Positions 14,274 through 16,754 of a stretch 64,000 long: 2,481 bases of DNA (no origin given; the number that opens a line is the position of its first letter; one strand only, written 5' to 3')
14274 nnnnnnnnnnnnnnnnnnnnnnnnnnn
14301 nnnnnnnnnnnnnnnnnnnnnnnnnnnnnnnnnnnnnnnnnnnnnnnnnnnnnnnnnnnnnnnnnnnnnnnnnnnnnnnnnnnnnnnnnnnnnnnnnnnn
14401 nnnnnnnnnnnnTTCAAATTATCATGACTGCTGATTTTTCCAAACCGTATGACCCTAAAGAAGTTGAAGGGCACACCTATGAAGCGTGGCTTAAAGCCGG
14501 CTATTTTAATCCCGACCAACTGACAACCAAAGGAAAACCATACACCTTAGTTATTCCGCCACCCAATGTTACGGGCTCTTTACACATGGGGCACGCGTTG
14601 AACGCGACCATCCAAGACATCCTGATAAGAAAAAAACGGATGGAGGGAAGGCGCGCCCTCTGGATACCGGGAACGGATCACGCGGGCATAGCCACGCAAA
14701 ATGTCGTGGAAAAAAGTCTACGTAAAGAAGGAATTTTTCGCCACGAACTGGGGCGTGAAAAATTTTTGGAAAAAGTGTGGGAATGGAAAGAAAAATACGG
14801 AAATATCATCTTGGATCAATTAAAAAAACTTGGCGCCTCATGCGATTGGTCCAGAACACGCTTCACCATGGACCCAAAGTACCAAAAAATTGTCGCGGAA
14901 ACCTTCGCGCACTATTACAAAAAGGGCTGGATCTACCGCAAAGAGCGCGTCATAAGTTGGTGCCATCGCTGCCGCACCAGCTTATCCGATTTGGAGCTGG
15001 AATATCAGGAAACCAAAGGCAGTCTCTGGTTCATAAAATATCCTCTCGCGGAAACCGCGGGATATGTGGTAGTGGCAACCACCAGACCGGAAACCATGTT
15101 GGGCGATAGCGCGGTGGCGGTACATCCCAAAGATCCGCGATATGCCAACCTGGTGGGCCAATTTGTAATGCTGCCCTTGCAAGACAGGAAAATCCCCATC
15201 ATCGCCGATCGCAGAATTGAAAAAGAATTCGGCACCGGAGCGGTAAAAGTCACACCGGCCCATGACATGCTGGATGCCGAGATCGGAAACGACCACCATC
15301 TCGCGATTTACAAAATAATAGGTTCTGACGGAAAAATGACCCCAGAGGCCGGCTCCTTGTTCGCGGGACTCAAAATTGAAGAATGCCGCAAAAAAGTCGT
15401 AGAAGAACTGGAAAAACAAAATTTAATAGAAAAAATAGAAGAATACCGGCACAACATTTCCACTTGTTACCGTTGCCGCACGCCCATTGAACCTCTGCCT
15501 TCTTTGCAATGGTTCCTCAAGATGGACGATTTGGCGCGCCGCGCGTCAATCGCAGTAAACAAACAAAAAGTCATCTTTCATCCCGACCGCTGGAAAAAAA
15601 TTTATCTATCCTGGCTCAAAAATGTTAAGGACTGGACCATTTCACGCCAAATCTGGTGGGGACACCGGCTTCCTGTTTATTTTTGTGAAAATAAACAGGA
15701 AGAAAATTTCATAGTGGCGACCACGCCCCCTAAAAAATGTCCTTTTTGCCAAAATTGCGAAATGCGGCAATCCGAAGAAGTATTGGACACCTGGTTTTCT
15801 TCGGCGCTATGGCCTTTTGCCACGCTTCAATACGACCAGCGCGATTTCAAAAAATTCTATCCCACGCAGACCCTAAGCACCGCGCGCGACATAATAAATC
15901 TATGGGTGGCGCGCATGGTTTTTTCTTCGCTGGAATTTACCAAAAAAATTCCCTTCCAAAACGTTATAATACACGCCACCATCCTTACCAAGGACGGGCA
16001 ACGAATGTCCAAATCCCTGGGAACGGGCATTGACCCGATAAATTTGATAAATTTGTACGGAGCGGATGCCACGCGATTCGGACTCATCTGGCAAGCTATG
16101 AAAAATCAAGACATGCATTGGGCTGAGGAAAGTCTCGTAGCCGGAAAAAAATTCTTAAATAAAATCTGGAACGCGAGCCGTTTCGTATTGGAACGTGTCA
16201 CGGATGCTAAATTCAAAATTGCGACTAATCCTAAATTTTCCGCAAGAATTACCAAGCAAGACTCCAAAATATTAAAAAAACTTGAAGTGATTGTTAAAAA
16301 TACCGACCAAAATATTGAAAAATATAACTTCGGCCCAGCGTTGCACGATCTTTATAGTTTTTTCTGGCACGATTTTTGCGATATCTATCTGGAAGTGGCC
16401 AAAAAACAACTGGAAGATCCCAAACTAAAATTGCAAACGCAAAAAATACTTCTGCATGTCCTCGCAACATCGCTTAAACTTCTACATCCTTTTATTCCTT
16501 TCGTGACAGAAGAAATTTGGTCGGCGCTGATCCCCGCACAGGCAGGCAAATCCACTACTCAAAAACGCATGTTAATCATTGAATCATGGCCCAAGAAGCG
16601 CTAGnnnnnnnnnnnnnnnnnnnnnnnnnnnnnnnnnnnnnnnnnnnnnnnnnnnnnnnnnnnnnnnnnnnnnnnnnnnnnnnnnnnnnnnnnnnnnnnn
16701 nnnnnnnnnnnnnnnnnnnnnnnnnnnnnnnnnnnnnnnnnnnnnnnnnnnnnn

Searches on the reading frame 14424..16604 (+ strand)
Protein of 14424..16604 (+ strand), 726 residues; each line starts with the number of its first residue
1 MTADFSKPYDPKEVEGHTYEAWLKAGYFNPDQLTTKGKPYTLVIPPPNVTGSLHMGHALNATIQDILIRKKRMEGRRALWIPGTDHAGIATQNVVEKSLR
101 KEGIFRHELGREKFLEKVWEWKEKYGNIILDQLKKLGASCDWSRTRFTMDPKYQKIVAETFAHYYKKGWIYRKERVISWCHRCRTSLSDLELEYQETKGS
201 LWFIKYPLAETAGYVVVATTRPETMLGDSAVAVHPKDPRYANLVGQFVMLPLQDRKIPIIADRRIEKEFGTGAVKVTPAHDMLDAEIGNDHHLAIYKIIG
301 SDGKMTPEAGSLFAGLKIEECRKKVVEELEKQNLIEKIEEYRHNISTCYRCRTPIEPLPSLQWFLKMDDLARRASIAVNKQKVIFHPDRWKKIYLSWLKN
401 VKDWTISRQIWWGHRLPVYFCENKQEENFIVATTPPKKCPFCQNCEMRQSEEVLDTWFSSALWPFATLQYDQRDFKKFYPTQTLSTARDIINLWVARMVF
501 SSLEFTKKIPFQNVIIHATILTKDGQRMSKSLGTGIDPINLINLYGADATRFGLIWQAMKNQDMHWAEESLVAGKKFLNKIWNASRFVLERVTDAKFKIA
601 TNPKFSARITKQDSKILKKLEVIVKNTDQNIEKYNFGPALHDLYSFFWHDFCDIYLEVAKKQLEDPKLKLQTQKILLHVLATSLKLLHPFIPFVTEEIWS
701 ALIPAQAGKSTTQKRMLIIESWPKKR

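Call 46: search_protein_families(library=pfam, proteins=[window:14424-16604:+], max_evalue=0.00001)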
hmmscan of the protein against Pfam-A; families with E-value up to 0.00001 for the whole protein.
window:14424-16604:+ (726 aa): 4 families
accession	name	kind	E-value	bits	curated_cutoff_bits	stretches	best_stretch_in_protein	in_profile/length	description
PF00133.28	tRNA-synt_1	-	1.1e-125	420.1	22.7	1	18-566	2-413/414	tRNA synthetases class I (I, L, M and V)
PF08264.19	Anticodon_1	-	1.3e-30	106.6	25.1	1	613-724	1-106/148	Anticodon-binding domain of tRNA ligase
PF09334.17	tRNA-synt_1g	-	1.3e-23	83.8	20.1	2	47-192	8-135/391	tRNA synthetases class I (M)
PF13603.12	tRNA-synt_1_2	-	1e-07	32.1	25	1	245-305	86-146/185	Leucyl-tRNA synthetase, editing domain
